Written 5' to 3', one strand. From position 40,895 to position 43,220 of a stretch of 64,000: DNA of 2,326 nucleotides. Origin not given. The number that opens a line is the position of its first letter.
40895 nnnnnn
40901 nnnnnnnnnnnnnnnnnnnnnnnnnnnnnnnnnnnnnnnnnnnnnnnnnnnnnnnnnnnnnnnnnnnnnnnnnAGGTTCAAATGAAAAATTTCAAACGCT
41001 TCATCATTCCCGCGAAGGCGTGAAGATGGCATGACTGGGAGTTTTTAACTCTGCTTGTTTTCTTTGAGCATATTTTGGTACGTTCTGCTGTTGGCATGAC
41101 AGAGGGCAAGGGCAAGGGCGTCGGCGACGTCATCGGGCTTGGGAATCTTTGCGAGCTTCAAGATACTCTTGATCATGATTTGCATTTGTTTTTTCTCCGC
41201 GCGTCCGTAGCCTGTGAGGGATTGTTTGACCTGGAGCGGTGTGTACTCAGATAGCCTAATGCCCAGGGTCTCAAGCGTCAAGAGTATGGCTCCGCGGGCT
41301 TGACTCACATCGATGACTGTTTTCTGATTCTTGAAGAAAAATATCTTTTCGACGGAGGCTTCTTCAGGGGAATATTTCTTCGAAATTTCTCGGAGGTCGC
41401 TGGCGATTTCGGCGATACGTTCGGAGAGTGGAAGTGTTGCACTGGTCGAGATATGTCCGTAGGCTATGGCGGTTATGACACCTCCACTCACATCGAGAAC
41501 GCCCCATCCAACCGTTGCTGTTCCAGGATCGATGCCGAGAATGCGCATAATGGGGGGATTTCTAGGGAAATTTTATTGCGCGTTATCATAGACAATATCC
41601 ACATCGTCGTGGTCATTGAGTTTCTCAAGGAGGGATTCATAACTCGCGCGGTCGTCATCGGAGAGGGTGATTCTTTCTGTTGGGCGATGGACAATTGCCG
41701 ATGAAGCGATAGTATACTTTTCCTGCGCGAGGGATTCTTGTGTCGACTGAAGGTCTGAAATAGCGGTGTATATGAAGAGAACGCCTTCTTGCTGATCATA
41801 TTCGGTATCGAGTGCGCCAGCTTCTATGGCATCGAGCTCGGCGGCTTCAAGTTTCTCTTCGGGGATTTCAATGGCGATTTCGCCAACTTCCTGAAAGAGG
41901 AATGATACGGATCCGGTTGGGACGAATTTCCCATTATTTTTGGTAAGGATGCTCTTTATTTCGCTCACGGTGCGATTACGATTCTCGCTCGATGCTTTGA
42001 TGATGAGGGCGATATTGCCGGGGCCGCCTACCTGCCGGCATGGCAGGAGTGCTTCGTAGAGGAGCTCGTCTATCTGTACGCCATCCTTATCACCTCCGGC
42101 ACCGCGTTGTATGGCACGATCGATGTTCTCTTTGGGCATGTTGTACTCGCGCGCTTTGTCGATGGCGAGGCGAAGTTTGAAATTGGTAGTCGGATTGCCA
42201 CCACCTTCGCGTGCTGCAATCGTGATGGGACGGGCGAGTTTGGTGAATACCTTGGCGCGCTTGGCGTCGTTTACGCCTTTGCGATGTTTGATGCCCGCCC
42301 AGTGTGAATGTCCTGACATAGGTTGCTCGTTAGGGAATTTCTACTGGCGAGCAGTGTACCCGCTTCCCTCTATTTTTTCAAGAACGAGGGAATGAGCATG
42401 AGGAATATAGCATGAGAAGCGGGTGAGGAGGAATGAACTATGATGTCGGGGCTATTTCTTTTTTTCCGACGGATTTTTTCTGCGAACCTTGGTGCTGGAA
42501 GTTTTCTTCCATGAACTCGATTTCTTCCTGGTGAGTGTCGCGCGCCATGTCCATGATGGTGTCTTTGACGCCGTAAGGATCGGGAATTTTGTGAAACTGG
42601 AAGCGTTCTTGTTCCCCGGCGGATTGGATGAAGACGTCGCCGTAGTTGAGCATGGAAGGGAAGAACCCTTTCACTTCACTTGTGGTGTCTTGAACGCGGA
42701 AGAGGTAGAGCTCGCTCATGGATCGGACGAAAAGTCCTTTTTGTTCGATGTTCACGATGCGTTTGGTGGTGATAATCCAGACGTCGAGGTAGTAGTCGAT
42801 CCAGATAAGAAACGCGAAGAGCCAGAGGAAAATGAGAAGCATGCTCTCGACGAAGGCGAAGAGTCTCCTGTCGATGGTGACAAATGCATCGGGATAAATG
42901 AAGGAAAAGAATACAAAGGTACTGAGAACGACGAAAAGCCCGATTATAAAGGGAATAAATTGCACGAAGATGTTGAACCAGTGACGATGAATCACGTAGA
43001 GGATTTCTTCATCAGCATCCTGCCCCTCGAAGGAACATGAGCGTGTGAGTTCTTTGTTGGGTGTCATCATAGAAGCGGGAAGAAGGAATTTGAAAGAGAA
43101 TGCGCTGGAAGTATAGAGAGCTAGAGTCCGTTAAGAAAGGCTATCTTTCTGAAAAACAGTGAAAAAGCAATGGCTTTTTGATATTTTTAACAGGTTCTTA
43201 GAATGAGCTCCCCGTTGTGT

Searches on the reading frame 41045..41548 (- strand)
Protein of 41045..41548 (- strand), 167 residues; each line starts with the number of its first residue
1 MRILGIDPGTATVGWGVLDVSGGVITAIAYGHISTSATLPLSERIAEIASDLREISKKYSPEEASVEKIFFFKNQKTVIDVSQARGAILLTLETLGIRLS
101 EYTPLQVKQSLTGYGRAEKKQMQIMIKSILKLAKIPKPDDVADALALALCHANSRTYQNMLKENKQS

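Call 13: search_protein_families(library=pfam, proteins=[window:41045-41548:-], max_evalue=0.001)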
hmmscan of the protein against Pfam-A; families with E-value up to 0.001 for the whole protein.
window:41045-41548:- (167 aa): 1 family
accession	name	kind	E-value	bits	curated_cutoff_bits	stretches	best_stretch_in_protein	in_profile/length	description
PF02075.23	RuvC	-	1.8e-47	161.4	22.2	1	3-151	1-148/148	Crossover junction endodeoxyribonuclease RuvC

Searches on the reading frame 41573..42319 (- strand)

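Call 13: search_protein_families(library=pfam, proteins=[window:41573-42319:-], max_evalue=0.001)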
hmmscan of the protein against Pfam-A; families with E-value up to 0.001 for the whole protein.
window:41573-42319:- (248 aa): 2 families
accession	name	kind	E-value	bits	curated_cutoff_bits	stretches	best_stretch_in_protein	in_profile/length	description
PF01709.26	Transcrip_reg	-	8.8e-40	136.5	27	1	99-247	10-160/160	TACO1/YebC second and third domain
PF20772.2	TACO1_YebC_N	-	3.2e-32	111.3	36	1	5-75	1-72/73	TACO1/YebC protein N-terminal domain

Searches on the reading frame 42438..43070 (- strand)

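Call 13: search_protein_families(library=pfam, proteins=[window:42438-43070:-], max_evalue=0.001)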
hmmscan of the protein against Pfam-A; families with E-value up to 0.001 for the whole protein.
window:42438-43070:- (210 aa): 1 family
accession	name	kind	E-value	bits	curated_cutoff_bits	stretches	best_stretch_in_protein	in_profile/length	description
PF03703.20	bPH_2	-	1.9e-05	25.2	22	1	98-172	6-78/78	Bacterial PH domain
